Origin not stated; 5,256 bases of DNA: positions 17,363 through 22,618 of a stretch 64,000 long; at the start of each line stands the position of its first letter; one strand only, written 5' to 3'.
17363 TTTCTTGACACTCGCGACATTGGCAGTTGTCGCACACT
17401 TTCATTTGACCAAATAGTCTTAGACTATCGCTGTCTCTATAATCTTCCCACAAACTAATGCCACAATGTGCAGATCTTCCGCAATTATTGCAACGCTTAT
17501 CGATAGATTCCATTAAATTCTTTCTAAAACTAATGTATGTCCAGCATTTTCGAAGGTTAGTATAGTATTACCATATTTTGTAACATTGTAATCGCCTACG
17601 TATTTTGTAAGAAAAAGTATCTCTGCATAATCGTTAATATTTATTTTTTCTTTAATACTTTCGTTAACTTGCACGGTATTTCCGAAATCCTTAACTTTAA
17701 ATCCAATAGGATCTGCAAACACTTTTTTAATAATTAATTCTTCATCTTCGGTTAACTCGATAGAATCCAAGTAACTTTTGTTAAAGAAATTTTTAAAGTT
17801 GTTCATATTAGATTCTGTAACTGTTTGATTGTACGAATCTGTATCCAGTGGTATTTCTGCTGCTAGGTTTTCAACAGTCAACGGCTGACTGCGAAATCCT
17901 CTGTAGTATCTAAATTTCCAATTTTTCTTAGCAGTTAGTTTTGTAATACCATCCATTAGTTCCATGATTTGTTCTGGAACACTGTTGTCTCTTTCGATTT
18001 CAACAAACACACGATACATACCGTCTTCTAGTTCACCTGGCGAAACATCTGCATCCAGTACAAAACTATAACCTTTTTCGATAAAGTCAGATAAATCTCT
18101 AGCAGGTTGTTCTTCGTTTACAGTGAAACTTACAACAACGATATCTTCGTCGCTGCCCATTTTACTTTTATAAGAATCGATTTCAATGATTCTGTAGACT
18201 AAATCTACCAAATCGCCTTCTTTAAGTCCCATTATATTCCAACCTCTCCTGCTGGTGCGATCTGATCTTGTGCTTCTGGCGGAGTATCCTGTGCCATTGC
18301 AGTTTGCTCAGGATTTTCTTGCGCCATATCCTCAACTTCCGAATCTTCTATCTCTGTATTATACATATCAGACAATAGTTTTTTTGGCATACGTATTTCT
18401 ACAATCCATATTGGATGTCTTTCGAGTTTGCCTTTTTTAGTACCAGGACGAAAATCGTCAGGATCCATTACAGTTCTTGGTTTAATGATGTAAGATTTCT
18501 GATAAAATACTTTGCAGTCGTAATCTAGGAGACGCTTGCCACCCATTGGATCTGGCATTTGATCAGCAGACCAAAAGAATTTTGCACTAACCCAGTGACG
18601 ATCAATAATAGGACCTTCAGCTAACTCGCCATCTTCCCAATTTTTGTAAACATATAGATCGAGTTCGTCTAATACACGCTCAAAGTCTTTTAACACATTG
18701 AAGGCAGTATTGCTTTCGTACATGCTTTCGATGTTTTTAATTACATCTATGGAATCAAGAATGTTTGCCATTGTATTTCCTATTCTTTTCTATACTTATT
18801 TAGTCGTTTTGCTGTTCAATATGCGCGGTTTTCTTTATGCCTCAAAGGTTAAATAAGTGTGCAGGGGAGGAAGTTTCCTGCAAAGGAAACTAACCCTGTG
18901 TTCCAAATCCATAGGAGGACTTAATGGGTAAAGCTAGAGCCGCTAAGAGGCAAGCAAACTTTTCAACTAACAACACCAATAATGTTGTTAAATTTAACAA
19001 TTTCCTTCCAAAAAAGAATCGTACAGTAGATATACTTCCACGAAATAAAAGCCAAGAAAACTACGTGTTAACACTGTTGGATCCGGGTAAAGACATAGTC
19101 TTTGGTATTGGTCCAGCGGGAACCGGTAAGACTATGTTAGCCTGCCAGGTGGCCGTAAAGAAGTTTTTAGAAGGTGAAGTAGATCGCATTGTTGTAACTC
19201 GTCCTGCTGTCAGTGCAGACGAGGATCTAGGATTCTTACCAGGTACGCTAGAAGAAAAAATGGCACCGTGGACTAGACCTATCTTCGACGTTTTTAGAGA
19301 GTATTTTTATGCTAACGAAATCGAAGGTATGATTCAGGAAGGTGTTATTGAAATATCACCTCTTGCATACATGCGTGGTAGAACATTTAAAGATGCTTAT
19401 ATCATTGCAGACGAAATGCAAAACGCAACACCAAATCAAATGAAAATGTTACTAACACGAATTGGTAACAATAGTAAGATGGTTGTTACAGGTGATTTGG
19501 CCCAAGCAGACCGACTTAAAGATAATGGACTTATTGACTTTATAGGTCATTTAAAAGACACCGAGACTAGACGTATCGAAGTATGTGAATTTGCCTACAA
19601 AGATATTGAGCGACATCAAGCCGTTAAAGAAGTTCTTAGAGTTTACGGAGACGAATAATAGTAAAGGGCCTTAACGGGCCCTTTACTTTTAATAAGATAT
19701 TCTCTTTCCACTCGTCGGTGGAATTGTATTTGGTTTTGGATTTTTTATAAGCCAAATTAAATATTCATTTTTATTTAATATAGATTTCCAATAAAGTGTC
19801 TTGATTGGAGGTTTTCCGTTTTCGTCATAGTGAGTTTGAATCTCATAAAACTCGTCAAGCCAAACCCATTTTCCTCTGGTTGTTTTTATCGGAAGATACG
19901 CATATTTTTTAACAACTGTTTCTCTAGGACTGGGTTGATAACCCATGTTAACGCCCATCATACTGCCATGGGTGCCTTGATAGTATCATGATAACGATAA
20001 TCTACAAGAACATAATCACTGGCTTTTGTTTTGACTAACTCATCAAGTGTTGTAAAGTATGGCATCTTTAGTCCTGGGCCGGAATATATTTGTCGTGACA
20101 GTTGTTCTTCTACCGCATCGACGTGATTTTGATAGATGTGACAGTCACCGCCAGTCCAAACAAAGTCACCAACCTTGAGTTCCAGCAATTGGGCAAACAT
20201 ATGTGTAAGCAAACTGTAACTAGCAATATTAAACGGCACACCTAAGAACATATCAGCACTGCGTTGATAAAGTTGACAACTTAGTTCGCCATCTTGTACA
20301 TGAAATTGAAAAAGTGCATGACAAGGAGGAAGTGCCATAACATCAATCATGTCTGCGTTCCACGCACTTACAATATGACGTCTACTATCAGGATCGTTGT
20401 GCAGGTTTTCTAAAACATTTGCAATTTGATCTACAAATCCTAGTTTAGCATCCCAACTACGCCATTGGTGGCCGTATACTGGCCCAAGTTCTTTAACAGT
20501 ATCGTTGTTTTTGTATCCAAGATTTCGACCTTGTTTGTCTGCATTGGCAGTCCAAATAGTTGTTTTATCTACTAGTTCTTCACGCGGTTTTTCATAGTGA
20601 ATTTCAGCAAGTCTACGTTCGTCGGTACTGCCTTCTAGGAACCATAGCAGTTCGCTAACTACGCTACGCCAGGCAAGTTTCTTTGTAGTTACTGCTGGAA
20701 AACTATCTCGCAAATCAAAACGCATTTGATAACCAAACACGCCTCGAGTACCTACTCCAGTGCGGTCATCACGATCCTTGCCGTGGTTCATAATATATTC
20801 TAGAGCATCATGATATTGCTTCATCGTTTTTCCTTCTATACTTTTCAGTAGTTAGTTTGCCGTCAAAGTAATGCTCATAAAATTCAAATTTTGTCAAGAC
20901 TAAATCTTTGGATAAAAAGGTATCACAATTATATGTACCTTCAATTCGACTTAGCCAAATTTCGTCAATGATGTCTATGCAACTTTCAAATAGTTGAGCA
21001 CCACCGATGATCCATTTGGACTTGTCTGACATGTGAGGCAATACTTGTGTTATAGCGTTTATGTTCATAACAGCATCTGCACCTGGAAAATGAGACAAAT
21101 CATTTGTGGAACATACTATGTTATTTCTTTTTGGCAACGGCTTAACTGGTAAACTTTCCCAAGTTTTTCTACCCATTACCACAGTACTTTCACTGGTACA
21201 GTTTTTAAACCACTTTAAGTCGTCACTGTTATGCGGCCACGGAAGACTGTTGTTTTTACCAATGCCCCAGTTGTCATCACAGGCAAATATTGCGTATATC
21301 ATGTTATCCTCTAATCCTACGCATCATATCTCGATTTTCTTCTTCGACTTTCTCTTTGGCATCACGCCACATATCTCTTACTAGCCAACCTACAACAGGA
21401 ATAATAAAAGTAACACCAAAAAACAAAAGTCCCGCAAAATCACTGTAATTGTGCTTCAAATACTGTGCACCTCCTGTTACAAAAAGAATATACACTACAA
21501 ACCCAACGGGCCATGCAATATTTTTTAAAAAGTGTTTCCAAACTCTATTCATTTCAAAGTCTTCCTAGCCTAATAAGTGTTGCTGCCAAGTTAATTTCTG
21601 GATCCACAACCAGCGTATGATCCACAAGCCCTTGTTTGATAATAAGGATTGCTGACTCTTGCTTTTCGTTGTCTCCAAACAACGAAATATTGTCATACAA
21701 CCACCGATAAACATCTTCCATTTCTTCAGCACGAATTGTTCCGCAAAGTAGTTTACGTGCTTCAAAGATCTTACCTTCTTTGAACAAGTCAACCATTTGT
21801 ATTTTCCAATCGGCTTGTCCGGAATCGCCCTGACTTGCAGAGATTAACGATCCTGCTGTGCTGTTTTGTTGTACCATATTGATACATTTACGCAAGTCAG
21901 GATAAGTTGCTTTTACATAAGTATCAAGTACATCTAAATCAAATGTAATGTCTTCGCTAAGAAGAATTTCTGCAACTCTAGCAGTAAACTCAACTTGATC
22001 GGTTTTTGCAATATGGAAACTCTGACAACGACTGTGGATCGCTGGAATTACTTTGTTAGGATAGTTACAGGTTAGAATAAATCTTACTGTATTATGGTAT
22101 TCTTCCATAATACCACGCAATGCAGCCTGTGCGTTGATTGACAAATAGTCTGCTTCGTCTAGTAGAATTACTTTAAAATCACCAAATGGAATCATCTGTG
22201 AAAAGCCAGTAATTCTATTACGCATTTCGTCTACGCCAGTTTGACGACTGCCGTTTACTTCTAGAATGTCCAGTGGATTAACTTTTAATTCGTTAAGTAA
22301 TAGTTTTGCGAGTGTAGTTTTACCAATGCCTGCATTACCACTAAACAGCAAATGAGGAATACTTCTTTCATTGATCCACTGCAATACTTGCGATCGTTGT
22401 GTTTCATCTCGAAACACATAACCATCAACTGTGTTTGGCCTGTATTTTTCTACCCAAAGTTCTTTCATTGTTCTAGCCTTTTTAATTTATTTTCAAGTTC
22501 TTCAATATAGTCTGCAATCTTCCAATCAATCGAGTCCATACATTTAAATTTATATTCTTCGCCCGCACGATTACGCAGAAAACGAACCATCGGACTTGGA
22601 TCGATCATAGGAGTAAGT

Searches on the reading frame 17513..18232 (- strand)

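Call 10: search_protein_families(library=phrogs, proteins=[window:17513-18232:-], max_evalue=0.001)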
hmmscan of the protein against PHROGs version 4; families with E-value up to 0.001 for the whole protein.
window:17513-18232:- (239 aa): 1 family
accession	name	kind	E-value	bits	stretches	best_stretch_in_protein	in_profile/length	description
phrog_13138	-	head and packaging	1.9e-30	107.3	1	2-236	9-226/227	virion structural protein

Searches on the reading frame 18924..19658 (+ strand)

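Call 10: search_protein_families(library=phrogs, proteins=[window:18924-19658:+], max_evalue=0.001)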
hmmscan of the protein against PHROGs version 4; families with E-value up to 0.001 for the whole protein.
window:18924-19658:+ (244 aa): 3 families
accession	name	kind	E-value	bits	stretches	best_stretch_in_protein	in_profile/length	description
phrog_170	-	other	5e-79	267.1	1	1-242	42-278/323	PhoH-like phosphate starvation-inducible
phrog_2765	-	other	1.1e-48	167.2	1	17-216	208-422/443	PhoH-like phosphate starvation-inducible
phrog_32482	-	other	3.1e-18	66.7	1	60-204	401-543/589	PhoH-like phosphate starvation-inducible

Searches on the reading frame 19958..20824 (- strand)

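Call 10: search_protein_families(library=phrogs, proteins=[window:19958-20824:-], max_evalue=0.001)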
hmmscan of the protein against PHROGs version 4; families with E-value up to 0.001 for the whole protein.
window:19958-20824:- (288 aa): 4 families
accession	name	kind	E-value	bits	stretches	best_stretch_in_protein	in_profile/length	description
phrog_160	-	DNA, RNA and nucleotide metabolism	3.2e-111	372.5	1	1-288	33-308/335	thymidylate synthase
phrog_5682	-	DNA, RNA and nucleotide metabolism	4.5e-62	210.1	1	94-288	31-209/209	thymidylate synthase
phrog_5131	-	DNA, RNA and nucleotide metabolism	3.8e-25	89.9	1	116-246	102-232/357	thymidylate synthase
phrog_3676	-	DNA, RNA and nucleotide metabolism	1.4e-12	48.5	1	125-241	107-237/351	thymidylate synthase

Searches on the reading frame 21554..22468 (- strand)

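Call 10: search_protein_families(library=phrogs, proteins=[window:21554-22468:-], max_evalue=0.001)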
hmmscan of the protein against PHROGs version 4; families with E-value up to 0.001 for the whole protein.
window:21554-22468:- (304 aa): 4 families
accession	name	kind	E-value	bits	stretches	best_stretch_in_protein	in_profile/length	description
phrog_168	-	DNA, RNA and nucleotide metabolism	2.7e-77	261.5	1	2-301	8-307/314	clamp loader of DNA polymerase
phrog_5846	-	DNA, RNA and nucleotide metabolism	1.5e-31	111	1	6-257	7-261/380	clamp loader of DNA polymerase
phrog_11838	-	DNA, RNA and nucleotide metabolism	3.4e-23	83.5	1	3-262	5-267/420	clamp loader of DNA polymerase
phrog_296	-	integration and excision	2e-06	27.8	1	41-199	322-495/626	DNA transposition protein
